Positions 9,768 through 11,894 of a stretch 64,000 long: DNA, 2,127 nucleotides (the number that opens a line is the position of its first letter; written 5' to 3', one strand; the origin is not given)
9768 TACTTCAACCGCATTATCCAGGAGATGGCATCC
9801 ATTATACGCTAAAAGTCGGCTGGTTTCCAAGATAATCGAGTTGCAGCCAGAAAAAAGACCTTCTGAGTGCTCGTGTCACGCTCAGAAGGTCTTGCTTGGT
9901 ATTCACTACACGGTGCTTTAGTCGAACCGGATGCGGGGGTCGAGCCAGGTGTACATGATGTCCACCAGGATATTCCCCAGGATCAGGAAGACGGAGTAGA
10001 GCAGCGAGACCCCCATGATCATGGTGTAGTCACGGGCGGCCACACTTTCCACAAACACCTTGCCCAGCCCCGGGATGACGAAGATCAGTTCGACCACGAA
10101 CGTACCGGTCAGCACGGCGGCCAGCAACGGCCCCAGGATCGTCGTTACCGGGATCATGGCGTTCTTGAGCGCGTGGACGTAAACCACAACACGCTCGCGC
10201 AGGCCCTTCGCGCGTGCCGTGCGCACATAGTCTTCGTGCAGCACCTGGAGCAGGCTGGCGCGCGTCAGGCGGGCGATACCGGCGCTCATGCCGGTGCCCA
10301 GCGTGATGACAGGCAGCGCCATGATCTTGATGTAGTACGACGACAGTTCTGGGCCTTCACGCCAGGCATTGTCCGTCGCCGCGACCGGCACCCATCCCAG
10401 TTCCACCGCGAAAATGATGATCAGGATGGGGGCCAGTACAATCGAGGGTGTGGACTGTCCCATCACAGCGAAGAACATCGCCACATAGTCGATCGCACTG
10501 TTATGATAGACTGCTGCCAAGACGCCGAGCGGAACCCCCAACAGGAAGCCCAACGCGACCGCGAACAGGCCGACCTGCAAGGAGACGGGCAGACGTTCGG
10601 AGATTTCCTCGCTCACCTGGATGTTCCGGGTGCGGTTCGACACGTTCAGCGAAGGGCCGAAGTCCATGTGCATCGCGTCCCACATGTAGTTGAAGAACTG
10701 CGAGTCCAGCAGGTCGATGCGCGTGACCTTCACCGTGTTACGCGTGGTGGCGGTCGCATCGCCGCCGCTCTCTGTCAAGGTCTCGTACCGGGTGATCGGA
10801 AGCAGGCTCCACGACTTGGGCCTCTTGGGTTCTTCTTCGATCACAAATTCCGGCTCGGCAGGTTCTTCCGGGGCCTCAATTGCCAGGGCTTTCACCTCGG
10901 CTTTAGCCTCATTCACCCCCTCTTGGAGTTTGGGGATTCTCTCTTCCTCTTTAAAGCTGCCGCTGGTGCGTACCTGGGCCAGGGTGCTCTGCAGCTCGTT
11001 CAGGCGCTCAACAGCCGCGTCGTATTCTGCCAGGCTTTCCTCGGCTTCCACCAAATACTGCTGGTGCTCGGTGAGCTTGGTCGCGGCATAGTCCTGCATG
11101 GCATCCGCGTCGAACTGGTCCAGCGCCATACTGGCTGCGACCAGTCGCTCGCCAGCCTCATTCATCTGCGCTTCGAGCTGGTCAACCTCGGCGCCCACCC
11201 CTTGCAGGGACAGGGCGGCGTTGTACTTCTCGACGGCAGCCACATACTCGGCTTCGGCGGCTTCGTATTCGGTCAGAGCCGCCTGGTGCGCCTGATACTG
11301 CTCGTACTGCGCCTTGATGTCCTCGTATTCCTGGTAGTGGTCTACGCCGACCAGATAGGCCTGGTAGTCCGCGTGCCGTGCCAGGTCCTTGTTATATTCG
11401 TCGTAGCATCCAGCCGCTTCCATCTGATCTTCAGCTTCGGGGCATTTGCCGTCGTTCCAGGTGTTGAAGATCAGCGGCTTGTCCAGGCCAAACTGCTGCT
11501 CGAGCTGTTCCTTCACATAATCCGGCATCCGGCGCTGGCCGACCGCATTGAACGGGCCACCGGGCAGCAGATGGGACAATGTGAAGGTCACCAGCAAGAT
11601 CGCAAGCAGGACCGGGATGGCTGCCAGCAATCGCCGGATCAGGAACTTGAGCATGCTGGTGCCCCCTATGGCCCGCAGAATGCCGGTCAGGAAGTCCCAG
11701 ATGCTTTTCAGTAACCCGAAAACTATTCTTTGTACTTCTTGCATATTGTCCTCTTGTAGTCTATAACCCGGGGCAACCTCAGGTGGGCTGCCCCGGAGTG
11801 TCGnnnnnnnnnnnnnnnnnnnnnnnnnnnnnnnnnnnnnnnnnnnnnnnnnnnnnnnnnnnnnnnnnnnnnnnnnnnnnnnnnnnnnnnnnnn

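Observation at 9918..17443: Opp/Dpp-type ABC operon with no canonical solute-binding protein and a FAS1/SH3b-repeat protein in its place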

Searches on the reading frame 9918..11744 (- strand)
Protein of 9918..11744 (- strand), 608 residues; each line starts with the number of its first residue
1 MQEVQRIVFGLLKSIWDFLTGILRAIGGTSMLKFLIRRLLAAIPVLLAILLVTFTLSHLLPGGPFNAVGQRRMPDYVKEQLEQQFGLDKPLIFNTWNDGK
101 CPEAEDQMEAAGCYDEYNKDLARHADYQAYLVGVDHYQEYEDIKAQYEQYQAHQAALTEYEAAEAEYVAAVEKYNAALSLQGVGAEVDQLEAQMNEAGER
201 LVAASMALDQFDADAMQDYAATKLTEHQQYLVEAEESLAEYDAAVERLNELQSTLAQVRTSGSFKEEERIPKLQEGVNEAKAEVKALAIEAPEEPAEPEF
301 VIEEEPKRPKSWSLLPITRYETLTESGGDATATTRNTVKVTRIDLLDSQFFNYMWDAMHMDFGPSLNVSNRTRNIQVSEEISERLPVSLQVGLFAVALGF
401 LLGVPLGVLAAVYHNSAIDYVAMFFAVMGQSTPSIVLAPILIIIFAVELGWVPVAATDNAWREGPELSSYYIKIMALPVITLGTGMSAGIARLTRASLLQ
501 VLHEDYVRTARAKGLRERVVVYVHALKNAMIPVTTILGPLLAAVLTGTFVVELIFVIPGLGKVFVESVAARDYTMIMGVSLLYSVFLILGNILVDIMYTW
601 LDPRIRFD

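Call 3: search_protein_families(library=pfam, proteins=[window:9918-11744:-], max_evalue=1)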
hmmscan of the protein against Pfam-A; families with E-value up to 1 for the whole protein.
window:9918-11744:- (608 aa): 3 families
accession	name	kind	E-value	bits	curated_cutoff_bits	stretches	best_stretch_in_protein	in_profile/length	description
PF00528.27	BPD_transp_1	-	6.8e-40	137.2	26.4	1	403-606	1-183/184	Binding-protein-dependent transport system inner membrane component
PF19300.4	BPD_transp_1_N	-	2.6e-08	34.5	23.8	1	31-96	1-66/114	Binding-prot-dependent transport system membrane comp, N-term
PF07467.17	BLIP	-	0.11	13.5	26.7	1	83-132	8-52/123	Beta-lactamase inhibitor (BLIP)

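Call 4: search_protein_families(library=ncbifam, proteins=[window:9918-11744:-], max_evalue=0.1)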
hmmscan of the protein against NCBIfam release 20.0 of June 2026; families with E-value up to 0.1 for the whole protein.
window:9918-11744:- (608 aa): 25 families
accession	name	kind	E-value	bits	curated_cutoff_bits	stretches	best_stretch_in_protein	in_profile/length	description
NF045471.1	Opp3B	equivalog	9.7e-79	264.9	480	2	346-607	59-304/308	oligopeptide ABC transporter permease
NF045470.1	Opp2B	equivalog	6.5e-77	258.7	350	2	346-606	57-300/300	nickel ABC transporter permease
NF007008.0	PRK09471.1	equivalog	2.6e-74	250.4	388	2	345-607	58-306/306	oligopeptide ABC transporter permease OppB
NF011661.0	PRK15081.1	equivalog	1.4e-70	238.2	463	2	345-607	60-305/306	glutathione ABC transporter permease GsiC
NF045472.1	Opp4B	equivalog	2.1e-63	214.6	450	2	343-606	59-319/319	oligopeptide ABC transporter permease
TIGR02789.1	nickel_nikB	equivalog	2.1e-61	208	447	2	346-606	64-307/314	nickel ABC transporter permease subunit NikB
NF045469.1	Opp1B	equivalog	2.4e-57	194.8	380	2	346-606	65-307/307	nickel/cobalt ABC transporter permease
NF008161.0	PRK10914.1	equivalog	1.1e-55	189.2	590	3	472-607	202-337/339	dipeptide ABC transporter permease DppB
NF007677.0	PRK10352.1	equivalog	5.7e-52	176.7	433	2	330-607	50-308/314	nickel ABC transporter permease subunit NikB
NF011712.0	PRK15133.1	subfamily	1.4e-42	145.9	445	2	346-608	99-362/364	microcin C ABC transporter permease YejB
NF043081.1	MMSYN1_0165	equivalog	9.8e-37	126.9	350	1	362-607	151-386/388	oligopeptide ABC transporter permease OppB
NF011690.0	PRK15110.1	equivalog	2.2e-36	125.9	432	2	458-600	168-308/321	putrescine export ABC transporter permease SapB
NF045476.1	Opp4C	equivalog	1.7e-09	37.4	350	1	387-534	78-199/278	oligopeptide ABC transporter permease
NF045474.1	Opp2C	equivalog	6.2e-08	32.5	300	2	387-449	41-102/236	nickel transporter permease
NF045473.1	Opp1C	equivalog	2.1e-06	27.3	350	1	481-536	136-191/267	nickel/cobalt ABC transporter permease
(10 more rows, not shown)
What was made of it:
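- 10812..11426 (-): Lineage-specific insertion of about 205 aa in the OppB TM1-TM2 loop (aa ~107-311). It is A/E/Q/Y-rich and acidic, has a Cys-x12-Cys base, and is probably helical. Weak coiled-coil family hits (call 4).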
